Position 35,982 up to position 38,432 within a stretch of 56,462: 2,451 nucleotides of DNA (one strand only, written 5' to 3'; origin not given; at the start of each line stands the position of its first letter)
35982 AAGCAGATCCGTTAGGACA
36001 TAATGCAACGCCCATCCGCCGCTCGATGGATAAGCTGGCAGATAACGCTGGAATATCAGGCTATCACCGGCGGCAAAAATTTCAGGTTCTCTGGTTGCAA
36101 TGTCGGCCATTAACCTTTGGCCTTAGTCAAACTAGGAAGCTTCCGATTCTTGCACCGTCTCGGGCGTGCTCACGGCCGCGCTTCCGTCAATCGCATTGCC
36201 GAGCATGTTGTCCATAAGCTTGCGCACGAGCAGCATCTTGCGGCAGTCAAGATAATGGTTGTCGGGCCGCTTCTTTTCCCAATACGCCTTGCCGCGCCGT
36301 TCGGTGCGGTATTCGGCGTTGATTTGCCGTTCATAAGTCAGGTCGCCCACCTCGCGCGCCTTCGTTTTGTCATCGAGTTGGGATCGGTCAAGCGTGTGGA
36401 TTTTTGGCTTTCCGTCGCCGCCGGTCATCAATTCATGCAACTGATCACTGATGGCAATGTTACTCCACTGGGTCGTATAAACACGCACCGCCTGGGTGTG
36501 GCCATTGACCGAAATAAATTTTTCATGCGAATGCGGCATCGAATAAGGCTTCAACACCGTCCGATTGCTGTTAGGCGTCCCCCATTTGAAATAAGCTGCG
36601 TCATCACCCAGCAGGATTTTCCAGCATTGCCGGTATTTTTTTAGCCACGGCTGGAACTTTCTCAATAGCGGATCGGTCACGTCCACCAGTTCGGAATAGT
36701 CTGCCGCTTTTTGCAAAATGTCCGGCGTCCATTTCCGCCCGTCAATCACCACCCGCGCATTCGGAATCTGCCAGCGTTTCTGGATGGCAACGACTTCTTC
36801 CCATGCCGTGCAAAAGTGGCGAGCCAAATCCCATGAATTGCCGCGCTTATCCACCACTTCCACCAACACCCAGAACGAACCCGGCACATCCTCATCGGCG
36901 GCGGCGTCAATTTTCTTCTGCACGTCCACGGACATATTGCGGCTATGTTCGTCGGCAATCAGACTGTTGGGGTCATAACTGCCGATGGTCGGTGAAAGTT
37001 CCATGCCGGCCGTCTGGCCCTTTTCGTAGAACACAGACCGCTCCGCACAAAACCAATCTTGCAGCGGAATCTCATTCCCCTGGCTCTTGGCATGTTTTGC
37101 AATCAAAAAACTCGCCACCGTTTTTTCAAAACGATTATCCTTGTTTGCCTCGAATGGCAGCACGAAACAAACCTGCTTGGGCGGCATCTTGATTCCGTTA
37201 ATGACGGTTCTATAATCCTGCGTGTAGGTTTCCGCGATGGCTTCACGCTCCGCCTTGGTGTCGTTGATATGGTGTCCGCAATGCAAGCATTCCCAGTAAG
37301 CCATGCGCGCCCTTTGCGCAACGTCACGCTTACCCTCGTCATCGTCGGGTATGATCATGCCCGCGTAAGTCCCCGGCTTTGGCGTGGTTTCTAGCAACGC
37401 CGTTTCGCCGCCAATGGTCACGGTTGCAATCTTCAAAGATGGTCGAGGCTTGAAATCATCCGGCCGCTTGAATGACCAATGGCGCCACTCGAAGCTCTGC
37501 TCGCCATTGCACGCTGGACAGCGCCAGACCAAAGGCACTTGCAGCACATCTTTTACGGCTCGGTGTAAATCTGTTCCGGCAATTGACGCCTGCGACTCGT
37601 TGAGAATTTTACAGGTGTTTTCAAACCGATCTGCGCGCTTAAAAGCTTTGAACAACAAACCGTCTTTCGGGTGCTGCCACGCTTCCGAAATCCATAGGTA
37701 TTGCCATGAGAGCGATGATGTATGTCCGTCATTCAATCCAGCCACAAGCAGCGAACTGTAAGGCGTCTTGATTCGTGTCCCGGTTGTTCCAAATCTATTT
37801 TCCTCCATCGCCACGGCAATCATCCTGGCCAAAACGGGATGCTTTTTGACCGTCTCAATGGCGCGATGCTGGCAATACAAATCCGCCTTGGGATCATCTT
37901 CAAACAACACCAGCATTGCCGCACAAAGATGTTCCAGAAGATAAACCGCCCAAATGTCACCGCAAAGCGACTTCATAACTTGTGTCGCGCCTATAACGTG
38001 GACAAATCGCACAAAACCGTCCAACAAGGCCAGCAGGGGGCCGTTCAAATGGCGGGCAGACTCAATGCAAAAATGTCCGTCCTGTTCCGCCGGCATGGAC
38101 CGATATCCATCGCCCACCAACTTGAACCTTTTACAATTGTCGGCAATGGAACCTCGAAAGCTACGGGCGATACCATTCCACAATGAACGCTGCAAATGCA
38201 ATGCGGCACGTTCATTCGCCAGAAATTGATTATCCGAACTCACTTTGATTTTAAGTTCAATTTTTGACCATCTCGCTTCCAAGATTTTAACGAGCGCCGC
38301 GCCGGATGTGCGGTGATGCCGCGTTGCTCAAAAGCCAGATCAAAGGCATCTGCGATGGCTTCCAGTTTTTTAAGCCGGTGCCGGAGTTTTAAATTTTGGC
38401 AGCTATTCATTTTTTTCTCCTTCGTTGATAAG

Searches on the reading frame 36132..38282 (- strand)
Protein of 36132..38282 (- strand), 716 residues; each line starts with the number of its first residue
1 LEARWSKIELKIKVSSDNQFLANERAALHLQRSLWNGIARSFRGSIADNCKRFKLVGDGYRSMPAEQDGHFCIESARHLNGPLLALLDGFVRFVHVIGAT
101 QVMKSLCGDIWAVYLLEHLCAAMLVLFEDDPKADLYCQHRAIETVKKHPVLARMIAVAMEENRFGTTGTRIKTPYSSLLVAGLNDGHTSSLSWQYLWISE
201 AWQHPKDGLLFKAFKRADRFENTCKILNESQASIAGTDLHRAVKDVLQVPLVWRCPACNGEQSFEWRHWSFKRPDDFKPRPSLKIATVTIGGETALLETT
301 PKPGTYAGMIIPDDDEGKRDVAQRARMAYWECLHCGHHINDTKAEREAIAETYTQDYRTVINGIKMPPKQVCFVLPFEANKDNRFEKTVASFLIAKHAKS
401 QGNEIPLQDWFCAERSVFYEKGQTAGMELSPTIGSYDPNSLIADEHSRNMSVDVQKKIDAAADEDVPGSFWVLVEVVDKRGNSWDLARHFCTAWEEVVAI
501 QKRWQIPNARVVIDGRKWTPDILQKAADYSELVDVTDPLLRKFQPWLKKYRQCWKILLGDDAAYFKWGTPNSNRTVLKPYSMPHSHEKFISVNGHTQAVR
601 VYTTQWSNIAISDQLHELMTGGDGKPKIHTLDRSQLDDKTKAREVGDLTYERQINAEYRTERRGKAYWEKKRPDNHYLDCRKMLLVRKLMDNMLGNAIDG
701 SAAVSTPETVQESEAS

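Call 9: search_protein_families(library=phrogs, proteins=[window:36132-38282:-], max_evalue=0.001)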
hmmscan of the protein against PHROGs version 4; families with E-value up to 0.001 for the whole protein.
window:36132-38282:- (716 aa): 1 family
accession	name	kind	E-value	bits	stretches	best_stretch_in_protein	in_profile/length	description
phrog_15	-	head and packaging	4.1e-13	49.6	1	78-341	385-608/1330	terminase large subunit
